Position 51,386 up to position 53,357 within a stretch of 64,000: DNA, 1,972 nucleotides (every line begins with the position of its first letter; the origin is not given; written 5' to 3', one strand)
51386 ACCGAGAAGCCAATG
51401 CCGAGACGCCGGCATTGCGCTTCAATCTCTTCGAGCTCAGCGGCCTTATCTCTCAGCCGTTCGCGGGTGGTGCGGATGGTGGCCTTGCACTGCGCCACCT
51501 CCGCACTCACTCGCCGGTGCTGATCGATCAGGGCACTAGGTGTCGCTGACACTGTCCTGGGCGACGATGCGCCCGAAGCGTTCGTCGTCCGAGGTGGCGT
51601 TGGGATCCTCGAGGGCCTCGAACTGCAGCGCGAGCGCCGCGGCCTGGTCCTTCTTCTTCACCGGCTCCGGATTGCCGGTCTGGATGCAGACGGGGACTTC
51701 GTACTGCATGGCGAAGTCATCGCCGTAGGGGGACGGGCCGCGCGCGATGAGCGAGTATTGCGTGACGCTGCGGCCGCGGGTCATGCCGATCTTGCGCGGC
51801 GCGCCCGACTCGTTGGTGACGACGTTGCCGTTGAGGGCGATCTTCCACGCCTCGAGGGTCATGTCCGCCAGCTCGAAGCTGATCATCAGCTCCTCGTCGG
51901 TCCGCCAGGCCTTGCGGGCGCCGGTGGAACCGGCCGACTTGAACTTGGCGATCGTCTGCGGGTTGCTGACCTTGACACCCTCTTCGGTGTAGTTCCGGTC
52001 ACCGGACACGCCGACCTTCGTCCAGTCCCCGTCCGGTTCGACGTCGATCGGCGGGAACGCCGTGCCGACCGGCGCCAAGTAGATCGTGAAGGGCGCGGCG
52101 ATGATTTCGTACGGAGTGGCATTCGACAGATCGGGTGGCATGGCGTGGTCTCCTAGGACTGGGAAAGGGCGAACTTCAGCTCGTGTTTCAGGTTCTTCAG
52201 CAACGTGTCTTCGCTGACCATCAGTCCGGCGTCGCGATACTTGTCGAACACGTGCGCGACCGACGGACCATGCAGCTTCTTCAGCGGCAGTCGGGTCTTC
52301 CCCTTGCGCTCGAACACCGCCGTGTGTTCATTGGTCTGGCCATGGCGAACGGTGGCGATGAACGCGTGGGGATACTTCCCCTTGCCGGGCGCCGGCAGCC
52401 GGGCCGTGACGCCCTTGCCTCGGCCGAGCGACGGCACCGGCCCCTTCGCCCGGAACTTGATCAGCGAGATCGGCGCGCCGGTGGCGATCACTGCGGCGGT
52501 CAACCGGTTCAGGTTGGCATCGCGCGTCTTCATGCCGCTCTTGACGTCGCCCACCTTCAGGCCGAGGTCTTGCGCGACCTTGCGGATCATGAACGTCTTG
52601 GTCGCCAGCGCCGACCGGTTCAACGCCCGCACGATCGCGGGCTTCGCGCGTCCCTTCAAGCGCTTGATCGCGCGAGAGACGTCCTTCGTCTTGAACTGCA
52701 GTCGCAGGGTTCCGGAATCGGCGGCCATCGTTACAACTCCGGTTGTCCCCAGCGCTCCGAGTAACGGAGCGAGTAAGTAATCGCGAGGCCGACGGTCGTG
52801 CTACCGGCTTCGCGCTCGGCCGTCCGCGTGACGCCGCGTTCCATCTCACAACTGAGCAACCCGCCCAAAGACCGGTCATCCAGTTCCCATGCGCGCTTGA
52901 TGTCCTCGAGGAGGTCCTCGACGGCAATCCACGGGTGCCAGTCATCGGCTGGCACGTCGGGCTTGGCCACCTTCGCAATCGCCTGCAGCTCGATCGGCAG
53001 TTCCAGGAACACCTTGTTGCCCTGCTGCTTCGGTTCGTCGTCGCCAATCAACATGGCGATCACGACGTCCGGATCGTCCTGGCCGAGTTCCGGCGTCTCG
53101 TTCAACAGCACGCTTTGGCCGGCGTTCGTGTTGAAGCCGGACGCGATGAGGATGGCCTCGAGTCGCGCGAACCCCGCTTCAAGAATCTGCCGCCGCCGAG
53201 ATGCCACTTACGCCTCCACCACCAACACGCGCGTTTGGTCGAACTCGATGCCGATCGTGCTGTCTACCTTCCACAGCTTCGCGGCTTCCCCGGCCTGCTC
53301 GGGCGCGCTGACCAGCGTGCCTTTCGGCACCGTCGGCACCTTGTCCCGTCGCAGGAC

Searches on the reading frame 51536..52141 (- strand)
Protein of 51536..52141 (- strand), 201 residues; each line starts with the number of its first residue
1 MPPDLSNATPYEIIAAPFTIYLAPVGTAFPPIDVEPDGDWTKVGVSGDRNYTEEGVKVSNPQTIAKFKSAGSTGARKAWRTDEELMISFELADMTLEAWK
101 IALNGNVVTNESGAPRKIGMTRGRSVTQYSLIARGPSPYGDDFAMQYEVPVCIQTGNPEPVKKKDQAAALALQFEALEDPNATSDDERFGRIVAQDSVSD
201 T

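Call 51: search_protein_families(library=phrogs, proteins=[window:51536-52141:-], max_evalue=0.001)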
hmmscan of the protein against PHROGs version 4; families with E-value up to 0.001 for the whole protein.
window:51536-52141:- (201 aa): 1 family
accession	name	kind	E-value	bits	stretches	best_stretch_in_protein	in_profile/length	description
phrog_2175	-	other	6.7e-05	23.7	1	46-195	28-181/188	protein with Ig domain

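Call 88: search_protein_families(library=pfam, proteins=[window:51536-52141:-], max_evalue=0.01)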
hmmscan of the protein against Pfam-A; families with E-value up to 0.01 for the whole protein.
window:51536-52141:- (201 aa): 1 family
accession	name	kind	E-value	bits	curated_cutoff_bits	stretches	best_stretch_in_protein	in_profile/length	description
PF25681.1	Phage_TTP_17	-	0.0072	16.5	27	0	13-103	9-102/190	Phage tail tube protein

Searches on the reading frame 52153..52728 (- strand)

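Call 51: search_protein_families(library=phrogs, proteins=[window:52153-52728:-], max_evalue=0.001)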
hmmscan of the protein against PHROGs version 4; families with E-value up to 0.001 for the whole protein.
window:52153-52728:- (191 aa): 1 family
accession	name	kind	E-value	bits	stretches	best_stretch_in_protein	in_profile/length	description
phrog_27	-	connector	1.2e-29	104.7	1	12-189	13-191/199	tail completion or Neck1 protein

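Call 88: search_protein_families(library=pfam, proteins=[window:52153-52728:-], max_evalue=0.01)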
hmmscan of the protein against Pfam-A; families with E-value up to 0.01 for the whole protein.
window:52153-52728:- (191 aa): 1 family
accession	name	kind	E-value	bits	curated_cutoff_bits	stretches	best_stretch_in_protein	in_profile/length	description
PF06763.17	Minor_tail_Z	-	4.9e-14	53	23.9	1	19-188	6-184/190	Prophage minor tail protein Z (GPZ)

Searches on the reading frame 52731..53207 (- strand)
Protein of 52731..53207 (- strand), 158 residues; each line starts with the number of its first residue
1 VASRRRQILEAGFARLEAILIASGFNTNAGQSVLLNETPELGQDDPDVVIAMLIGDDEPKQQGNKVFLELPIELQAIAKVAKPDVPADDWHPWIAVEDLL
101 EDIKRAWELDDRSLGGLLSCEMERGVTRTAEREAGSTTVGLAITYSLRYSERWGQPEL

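Call 51: search_protein_families(library=phrogs, proteins=[window:52731-53207:-], max_evalue=0.001)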
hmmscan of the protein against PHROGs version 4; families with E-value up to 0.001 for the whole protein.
window:52731-53207:- (158 aa): 1 family
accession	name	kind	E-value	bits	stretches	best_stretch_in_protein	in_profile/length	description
phrog_4204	-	connector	8.7e-05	23.7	1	1-155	1-143/147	tail terminator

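Call 88: search_protein_families(library=pfam, proteins=[window:52731-53207:-], max_evalue=0.01)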
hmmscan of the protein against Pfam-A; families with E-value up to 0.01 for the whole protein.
window:52731-53207:- (158 aa): 0 families
